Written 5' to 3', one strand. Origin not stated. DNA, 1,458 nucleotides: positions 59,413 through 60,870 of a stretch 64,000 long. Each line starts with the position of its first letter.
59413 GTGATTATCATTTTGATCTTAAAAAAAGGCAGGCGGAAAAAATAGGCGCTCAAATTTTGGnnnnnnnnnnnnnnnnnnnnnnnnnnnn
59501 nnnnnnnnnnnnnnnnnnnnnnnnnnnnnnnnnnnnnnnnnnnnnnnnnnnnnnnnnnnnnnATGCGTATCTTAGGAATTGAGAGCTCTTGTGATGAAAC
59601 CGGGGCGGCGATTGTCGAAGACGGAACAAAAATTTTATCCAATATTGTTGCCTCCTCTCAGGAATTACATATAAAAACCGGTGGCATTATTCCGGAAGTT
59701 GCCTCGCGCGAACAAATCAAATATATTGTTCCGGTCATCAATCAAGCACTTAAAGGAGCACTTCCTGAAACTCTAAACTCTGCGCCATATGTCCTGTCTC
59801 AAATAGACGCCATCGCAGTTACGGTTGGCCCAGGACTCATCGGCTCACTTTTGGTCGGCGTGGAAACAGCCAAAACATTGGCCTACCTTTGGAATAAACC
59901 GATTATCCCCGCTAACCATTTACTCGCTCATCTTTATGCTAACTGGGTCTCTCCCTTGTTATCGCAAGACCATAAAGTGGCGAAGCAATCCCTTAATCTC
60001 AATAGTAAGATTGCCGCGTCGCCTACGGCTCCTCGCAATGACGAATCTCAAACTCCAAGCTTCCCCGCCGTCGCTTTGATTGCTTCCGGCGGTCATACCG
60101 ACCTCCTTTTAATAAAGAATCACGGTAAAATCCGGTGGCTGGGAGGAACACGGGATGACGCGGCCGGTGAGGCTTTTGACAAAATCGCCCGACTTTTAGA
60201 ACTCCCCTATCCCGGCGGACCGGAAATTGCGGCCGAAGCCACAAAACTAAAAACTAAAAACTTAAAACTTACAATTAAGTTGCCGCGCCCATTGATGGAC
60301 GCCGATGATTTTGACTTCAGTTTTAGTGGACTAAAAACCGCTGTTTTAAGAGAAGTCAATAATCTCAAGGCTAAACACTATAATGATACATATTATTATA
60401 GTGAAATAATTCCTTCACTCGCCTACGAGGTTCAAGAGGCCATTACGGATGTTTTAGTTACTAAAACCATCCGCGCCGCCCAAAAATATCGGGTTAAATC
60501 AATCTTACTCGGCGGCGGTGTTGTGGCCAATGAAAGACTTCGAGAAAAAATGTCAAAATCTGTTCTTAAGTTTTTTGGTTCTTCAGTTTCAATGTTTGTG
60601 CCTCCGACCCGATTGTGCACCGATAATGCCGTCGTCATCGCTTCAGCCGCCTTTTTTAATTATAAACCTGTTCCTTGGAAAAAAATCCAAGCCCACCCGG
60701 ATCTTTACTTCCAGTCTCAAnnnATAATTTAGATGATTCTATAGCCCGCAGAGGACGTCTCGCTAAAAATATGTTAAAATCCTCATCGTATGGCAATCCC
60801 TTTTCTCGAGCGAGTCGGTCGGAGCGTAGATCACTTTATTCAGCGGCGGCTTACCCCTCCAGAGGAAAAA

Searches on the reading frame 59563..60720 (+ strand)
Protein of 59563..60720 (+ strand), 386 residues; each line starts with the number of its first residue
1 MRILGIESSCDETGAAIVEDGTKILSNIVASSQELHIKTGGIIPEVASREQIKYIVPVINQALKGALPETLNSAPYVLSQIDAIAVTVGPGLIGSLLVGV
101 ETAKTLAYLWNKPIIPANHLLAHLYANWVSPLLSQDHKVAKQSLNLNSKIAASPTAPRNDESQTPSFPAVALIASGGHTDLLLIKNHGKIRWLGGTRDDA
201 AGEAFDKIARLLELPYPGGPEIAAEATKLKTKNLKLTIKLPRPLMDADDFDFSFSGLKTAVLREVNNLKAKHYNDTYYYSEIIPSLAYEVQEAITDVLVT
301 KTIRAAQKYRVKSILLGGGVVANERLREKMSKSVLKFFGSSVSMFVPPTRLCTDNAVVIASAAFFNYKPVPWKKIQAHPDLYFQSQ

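Call 23: find_homologous_proteins(query=window:59563-60720:+)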
Query seq(386 aa) (386 aa): 8000 proteins with E <= 0.001 among 8000 candidates; the best 120 are listed.
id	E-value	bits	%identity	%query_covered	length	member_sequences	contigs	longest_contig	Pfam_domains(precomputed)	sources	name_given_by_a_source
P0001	2.0e-251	852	100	100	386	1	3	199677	PF00814.32,PF22521.3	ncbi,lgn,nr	ncbi:tRNA (adenosine(37)-N6)-threonylcarbamoyltransferase complex transferase subunit TsaD [Candidat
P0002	9.6e-142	491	63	99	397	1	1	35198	PF00814.32,PF22521.3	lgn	-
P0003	1.3e-141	491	62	99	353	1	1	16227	PF00814.32,PF22521.3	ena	-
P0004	1.2e-139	484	63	99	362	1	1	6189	PF00814.32,PF22521.3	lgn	-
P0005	8.8e-139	481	63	99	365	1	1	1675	PF00814.32,PF22521.3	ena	-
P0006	3.9e-138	479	63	99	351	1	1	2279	PF00814.32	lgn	-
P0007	6.8e-138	478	61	99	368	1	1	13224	PF00814.32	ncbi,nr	ncbi:MAG: tRNA (adenosine(37)-N6)-threonylcarbamoyltransferase complex transferase subunit TsaD [bac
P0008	1.4e-136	474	57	99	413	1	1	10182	PF00814.32,PF22521.3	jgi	-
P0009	6.3e-136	472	57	99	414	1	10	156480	PF00814.32,PF22521.3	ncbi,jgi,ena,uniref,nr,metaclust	ncbi:tRNA (adenosine(37)-N6)-threonylcarbamoyltransferase complex transferase subunit TsaD [Candidat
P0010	7.5e-136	472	60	99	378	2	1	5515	PF00814.32,PF22521.3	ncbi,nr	ncbi:tRNA (adenosine(37)-N6)-threonylcarbamoyltransferase complex transferase subunit TsaD [Candidat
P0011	8.9e-136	471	60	99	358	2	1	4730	PF00814.32,PF22521.3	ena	-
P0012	1.4e-134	467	61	99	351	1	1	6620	PF00814.32,PF22521.3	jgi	jgi:N6-L-threonylcarbamoyladenine synthase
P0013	1.5e-134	467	61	99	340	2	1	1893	PF00814.32,PF22521.3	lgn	-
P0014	4.0e-134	466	61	99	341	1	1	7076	PF00814.32,PF22521.3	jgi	-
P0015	4.7e-134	466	58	99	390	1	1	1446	PF00814.32,PF22521.3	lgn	-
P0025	2.0e-131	457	59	99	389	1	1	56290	PF00814.32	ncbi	ncbi:MAG: tRNA (adenosine(37)-N6)-threonylcarbamoyltransferase complex transferase subunit TsaD [Can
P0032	1.0e-130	455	59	99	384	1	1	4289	PF00814.32,PF22521.3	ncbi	-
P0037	4.1e-130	453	61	100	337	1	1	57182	PF00814.32,PF22521.3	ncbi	-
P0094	1.9e-126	441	57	99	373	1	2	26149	PF00814.32,PF22521.3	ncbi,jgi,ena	-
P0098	2.6e-126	440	55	99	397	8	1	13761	PF00814.32,PF22521.3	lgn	-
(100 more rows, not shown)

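Call 26: find_encoding_contigs(protein=P0001, flank=10000, max_places=3)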
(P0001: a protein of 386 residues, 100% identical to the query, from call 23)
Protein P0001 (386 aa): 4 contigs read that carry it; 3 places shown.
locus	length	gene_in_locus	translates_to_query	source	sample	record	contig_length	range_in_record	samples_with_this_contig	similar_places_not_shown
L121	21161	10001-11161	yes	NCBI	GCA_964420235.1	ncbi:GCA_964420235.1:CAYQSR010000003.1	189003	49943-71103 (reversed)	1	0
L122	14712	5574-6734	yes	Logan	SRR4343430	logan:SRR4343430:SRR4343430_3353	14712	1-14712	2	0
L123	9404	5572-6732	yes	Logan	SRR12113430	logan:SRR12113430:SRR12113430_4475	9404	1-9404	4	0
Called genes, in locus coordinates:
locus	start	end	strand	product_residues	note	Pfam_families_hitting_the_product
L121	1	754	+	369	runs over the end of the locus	PF00953:Glycos_transf_4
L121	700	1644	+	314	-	PF01040:UbiA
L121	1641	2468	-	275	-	PF08308:PEGA, PF08239:SH3_3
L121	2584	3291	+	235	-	PF01551:Peptidase_M23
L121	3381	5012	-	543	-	PF00118:Cpn60_TCP1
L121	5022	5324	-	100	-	PF00166:Cpn10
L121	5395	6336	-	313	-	-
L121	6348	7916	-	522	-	PF01547:SBP_bac_1, PF13416:SBP_bac_8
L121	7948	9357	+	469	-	PF12229:PG_binding_4, PF04294:VanW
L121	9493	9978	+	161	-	PF01467:CTP_transf_like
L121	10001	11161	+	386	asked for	PF00814:TsaD, PF22521:HypF_C_2 (faint)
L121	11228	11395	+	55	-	-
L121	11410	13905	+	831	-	PF00133:tRNA-synt_1, PF09334:tRNA-synt_1g, PF13603:tRNA-synt_1_2 (faint), PF09334:tRNA-synt_1g (weak), PF00133:tRNA-synt_1, PF09334:tRNA-synt_1g (weak), PF08264:Anticodon_1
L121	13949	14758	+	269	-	-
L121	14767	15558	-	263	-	PF00565:SNase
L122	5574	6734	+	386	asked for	PF00814:TsaD, PF22521:HypF_C_2 (faint)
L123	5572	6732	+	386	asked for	PF00814:TsaD, PF22521:HypF_C_2 (faint)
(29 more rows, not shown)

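Call 27: find_encoding_contigs(protein=P0025, flank=10000, max_places=1)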
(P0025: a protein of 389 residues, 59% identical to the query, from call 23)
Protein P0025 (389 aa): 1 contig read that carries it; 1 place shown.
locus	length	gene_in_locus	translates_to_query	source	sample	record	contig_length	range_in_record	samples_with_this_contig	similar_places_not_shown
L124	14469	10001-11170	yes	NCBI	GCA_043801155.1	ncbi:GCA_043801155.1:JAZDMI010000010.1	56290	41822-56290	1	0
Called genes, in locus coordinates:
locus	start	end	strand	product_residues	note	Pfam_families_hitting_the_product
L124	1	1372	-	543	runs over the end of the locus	PF00118:Cpn60_TCP1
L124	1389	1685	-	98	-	PF00166:Cpn10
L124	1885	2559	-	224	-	PF00404:Dockerin_1 (weak)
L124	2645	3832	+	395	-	PF04932:Wzy_C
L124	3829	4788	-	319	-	-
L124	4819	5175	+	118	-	-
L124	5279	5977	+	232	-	PF01797:Y1_Tnp (weak)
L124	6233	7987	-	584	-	PF01547:SBP_bac_1, PF13416:SBP_bac_8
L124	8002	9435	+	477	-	PF12229:PG_binding_4, PF04294:VanW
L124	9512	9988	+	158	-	PF01467:CTP_transf_like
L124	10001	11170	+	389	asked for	PF00814:TsaD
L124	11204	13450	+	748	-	PF00133:tRNA-synt_1, PF09334:tRNA-synt_1g, PF08264:Anticodon_1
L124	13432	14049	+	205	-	-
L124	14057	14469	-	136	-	PF14693:Ribosomal_TL5_C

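Call 28: find_encoding_contigs(protein=P0032, flank=10000, max_places=1)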
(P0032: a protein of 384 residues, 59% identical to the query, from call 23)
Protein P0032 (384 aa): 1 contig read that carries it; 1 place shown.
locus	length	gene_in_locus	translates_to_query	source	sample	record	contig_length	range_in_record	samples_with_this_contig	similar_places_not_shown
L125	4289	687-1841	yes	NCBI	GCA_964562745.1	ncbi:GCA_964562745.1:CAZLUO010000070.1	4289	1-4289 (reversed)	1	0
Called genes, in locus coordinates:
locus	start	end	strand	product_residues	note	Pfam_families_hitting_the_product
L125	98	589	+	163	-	PF06574:FAD_syn (weak), PF01467:CTP_transf_like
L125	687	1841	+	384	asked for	PF00814:TsaD, PF22521:HypF_C_2 (weak)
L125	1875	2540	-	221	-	PF00730:HhH-GPD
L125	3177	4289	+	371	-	?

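Call 29: find_encoding_contigs(protein=P0098, flank=10000, max_places=1)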
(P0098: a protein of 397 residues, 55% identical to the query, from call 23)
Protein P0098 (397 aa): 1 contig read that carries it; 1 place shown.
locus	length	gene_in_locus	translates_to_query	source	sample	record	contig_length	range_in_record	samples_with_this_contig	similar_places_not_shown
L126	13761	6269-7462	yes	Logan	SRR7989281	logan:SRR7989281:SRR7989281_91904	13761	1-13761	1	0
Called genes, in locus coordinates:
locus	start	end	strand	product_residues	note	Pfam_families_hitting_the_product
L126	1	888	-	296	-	?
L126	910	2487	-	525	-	PF01547:SBP_bac_1, PF13416:SBP_bac_8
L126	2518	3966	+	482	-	PF12229:PG_binding_4, PF04294:VanW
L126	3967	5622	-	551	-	-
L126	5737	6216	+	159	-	PF01467:CTP_transf_like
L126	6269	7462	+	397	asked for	PF00814:TsaD, PF22521:HypF_C_2 (weak)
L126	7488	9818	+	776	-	PF00133:tRNA-synt_1, PF09334:tRNA-synt_1g, PF13603:tRNA-synt_1_2, PF00133:tRNA-synt_1, PF09334:tRNA-synt_1g (weak), PF08264:Anticodon_1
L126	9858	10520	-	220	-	PF13623:SurA_N_2 (faint), PF13624:SurA_N_3 (weak)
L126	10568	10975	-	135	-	PF01894:YjbQ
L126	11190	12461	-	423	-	PF01555:N6_N4_Mtase (weak), PF01170:UPF0020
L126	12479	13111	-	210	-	-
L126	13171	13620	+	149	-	-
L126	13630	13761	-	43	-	?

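Call 30: find_encoding_contigs(protein=P0094, flank=10000, max_places=1)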
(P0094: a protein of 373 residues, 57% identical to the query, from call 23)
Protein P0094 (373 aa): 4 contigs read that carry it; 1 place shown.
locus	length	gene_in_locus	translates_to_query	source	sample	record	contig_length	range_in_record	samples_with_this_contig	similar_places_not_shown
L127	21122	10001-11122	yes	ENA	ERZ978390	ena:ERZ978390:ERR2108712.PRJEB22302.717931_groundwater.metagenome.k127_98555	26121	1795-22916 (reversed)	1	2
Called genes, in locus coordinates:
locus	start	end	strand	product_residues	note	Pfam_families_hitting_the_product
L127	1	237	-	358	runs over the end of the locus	PF01118:Semialdhyde_dh, PF02774:Semialdhyde_dhC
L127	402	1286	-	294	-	PF00701:DHDPS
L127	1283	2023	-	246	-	PF01113:DapB_N, PF05173:DapB_C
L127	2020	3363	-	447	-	PF00696:AA_kinase, PF13840:ACT_7 (weak), PF22468:ACT_9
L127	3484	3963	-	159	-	PF03449:GreA_GreB_N, PF01272:GreA_GreB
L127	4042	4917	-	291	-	PF04019:DUF359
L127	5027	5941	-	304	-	-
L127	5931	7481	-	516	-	PF01547:SBP_bac_1, PF13416:SBP_bac_8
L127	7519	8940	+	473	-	PF12229:PG_binding_4, PF04294:VanW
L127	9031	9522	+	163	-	PF01467:CTP_transf_like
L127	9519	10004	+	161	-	PF02643:DUF192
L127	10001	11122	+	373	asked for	PF00814:TsaD, PF22521:HypF_C_2 (weak)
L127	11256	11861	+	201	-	PF00561:Abhydrolase_1 (faint), PF06821:Ser_hydrolase, PF12697:Abhydrolase_6 (faint), PF06821:Ser_hydrolase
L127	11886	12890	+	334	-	PF02646:RmuC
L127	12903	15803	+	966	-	PF00580:UvrD-helicase, PF01443:Viral_helicase1 (faint), PF13245:AAA_19, PF13604:AAA_30 (faint), PF13361:UvrD_C, PF12705:PDDEXK_1, PF10926:DUF2800 (weak), PF01930:Cas_Cas4 (weak), +1 more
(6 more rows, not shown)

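Call 33: search_protein_families(library=pfam, proteins=[L124:5279-5977:+], max_evalue=0.1)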
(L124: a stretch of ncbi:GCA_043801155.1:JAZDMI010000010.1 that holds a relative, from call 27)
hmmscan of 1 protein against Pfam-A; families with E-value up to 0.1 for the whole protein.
L124:5279-5977:+ (232 aa): 1 family
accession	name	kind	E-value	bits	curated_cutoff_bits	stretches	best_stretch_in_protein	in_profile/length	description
PF01797.21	Y1_Tnp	-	2.8e-07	31.1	23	1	72-156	29-119/121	Transposase IS200 like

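Call 35: find_encoding_contigs(protein=P0037, flank=10000, max_places=1)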
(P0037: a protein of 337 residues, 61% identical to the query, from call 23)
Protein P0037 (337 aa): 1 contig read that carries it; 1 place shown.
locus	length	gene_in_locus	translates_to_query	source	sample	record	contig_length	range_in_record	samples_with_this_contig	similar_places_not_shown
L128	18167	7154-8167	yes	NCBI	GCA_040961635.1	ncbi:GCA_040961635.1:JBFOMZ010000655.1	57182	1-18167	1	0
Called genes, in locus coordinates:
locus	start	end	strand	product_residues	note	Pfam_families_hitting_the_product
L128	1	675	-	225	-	?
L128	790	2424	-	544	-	PF00118:Cpn60_TCP1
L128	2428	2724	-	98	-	PF00166:Cpn10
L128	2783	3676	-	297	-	-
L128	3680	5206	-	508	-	PF01547:SBP_bac_1, PF13416:SBP_bac_8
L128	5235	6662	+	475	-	PF12229:PG_binding_4, PF04294:VanW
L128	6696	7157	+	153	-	PF01467:CTP_transf_like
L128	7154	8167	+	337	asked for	PF00814:TsaD, PF22521:HypF_C_2 (weak)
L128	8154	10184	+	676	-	PF00133:tRNA-synt_1, PF09334:tRNA-synt_1g, PF00133:tRNA-synt_1, PF08264:Anticodon_1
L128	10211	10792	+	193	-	-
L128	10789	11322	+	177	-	PF14559:TPR_19 (faint)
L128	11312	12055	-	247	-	PF01386:Ribosomal_L25p, PF14693:Ribosomal_TL5_C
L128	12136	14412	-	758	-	PF13196:DUF4012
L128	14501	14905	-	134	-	PF00075:RNase_H, PF13456:RVT_3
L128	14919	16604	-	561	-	-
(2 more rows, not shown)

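Call 36: find_encoding_contigs(protein=P0004, flank=10000, max_places=1)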
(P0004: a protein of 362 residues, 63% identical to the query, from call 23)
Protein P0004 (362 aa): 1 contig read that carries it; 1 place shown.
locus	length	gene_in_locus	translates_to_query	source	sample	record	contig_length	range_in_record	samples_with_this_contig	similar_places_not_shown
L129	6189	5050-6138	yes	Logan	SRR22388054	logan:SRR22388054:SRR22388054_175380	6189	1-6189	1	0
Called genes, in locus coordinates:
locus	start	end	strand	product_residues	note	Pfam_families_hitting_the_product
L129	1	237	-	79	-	?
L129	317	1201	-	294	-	-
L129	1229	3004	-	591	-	PF01547:SBP_bac_1, PF13416:SBP_bac_8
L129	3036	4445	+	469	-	PF12229:PG_binding_4, PF04294:VanW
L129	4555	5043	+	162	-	PF01467:CTP_transf_like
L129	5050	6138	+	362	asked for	PF00814:TsaD, PF22521:HypF_C_2 (weak)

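Call 112: predict_structure(alignment_id=A4)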
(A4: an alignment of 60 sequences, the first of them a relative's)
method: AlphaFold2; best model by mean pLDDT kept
length: 386 residues; sequences in the alignment: 60
mean_pLDDT: 87.6   pTM: 0.88
mean pLDDT of the five models: 87.6, 87.1, 86.8, 84.7, 84.6
residues with pLDDT >= 90: 268; 70-90: 67; 50-70: 25; < 50: 26
segments of 3 or more residues with pLDDT < 50: 133-135, 137-155, 157-159
pLDDT, mean of each block of 10 residues (from residue 1): 94 94 94 79 72 91 86 76 96 89 96 96 94 52 41 45 87 95 97 94 95 93 93 73 97 96 92 77 93 98 99 97 97 97 95 95 97 93 61
secondary structure, 60 per line:
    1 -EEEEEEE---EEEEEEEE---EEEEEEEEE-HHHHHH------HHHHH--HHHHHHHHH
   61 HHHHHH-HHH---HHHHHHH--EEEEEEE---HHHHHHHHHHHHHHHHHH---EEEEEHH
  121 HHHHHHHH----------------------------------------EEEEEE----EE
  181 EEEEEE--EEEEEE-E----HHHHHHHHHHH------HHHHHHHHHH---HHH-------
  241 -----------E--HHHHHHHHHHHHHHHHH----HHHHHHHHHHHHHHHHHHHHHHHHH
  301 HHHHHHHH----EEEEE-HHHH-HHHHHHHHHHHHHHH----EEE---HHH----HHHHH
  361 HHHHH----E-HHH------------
elements in order: E2-8 E12-19 E23-31 H33-38 H45-49 H52-66 H74-80 E83-89 H93-110 E114-118 H119-128 E169-174 E179-186 E189-194 H201-211 H218-227 H255-271 H276-308 E313-317 H319-322 H324-338 E343-345 H356-365

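Call 113: list_cluster_members(proteins=[P0001, P0025, P0232])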
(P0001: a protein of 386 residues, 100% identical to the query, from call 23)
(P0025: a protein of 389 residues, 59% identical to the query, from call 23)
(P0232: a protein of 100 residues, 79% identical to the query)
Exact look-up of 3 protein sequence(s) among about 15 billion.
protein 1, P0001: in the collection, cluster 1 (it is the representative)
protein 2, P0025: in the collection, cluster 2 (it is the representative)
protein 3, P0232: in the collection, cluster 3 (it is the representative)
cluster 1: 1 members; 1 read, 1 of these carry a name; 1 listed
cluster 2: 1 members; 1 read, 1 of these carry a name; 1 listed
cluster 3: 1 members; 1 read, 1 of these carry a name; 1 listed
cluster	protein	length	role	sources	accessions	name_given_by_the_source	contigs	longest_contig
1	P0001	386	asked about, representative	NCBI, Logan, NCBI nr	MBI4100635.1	tRNA (adenosine(37)-N6)-threonylcarbamoyltransferase complex transferase subunit TsaD ...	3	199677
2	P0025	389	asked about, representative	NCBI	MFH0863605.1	MAG: tRNA (adenosine(37)-N6)-threonylcarbamoyltransferase complex transferase subunit ...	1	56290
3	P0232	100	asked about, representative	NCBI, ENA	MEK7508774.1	MAG: GIY-YIG nuclease family protein [Patescibacteria group bacterium]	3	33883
